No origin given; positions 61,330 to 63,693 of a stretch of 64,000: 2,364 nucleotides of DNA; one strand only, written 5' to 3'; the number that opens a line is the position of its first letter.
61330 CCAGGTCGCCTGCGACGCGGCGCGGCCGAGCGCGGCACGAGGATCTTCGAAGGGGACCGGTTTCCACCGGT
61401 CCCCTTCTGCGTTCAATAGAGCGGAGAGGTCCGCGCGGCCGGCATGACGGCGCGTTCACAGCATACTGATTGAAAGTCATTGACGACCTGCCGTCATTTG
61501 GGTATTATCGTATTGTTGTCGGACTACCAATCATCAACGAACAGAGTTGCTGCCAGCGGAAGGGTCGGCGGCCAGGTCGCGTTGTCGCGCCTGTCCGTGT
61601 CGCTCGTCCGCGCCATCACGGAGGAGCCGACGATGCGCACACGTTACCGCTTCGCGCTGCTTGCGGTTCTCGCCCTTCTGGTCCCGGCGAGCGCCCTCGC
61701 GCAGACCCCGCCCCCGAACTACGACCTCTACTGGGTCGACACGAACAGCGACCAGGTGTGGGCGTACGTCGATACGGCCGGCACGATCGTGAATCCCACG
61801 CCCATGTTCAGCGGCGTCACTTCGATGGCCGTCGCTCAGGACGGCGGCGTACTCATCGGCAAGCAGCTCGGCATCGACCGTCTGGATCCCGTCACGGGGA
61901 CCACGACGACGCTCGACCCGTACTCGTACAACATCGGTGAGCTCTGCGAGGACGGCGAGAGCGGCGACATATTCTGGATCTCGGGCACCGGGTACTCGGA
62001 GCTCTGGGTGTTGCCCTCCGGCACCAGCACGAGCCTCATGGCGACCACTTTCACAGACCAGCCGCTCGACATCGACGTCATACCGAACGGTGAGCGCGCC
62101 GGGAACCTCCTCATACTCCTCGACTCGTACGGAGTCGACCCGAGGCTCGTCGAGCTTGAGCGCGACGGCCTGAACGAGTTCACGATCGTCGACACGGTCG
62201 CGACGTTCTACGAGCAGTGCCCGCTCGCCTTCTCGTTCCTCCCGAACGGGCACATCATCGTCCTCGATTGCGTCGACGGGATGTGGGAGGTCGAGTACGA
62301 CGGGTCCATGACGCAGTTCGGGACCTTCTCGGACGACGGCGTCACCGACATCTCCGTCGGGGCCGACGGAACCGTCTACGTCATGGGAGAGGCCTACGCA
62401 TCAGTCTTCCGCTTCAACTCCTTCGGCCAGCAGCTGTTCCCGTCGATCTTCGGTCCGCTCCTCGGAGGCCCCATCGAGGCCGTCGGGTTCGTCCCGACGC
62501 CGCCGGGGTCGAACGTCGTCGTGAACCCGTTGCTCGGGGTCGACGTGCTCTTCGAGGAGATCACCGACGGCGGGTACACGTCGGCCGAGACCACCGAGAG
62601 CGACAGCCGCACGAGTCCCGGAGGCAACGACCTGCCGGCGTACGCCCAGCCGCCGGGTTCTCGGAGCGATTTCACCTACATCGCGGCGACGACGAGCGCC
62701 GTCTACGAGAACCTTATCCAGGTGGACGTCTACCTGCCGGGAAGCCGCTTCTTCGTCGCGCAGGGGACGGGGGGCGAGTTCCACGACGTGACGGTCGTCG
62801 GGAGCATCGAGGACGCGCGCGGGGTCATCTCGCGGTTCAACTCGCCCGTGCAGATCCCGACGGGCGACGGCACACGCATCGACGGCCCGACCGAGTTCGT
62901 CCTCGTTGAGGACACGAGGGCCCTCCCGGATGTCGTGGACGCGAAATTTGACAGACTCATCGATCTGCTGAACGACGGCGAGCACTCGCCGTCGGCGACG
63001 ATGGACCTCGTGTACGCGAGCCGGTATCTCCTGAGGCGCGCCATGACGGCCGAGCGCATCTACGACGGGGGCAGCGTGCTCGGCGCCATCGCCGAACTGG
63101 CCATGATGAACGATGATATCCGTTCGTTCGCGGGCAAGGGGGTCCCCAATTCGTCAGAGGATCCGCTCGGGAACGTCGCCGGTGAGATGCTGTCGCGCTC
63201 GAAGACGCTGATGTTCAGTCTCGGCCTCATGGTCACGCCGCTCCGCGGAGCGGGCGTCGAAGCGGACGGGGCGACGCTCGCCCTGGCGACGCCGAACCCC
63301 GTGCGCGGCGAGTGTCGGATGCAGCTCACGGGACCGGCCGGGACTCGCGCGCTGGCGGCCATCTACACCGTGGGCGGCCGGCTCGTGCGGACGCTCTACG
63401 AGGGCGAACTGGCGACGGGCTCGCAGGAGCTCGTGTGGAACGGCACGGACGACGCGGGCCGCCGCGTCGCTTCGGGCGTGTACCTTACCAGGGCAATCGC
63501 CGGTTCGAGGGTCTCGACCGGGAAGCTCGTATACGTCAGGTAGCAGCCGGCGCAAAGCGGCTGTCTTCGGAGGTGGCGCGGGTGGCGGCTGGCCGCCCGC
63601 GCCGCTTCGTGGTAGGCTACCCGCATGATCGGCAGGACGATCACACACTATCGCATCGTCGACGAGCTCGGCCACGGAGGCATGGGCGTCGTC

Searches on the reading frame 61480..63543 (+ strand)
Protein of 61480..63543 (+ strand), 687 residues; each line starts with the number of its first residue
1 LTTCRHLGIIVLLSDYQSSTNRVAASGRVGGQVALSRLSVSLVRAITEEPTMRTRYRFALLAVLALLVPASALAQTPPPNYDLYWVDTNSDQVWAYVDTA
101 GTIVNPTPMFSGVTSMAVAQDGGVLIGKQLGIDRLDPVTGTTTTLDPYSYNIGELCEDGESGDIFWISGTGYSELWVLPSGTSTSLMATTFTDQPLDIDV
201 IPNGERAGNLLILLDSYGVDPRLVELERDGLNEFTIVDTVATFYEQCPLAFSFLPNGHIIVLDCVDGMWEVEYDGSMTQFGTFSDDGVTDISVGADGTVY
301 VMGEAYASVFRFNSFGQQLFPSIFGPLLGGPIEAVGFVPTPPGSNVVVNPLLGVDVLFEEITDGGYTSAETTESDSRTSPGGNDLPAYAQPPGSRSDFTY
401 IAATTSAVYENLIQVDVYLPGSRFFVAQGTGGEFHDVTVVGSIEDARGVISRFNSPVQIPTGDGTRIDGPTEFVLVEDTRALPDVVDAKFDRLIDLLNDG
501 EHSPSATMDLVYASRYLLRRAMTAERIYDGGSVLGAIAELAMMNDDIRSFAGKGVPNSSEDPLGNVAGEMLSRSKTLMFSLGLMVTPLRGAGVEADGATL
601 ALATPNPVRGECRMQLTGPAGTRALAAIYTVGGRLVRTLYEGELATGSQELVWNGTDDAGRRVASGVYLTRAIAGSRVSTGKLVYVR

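Call 65: search_protein_families(library=pfam, proteins=[window:61480-63543:+], max_evalue=0.00001)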
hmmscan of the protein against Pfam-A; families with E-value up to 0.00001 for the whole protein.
window:61480-63543:+ (687 aa): 2 families
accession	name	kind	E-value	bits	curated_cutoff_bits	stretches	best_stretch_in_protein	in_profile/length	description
PF20396.3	DUF6689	-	8.5e-10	38.7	27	1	469-583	166-273/275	Family of unknown function (DUF6689)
PF13860.13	FlgD_ig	-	6.9e-08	32.8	27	1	610-671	12-72/79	FlgD Ig-like domain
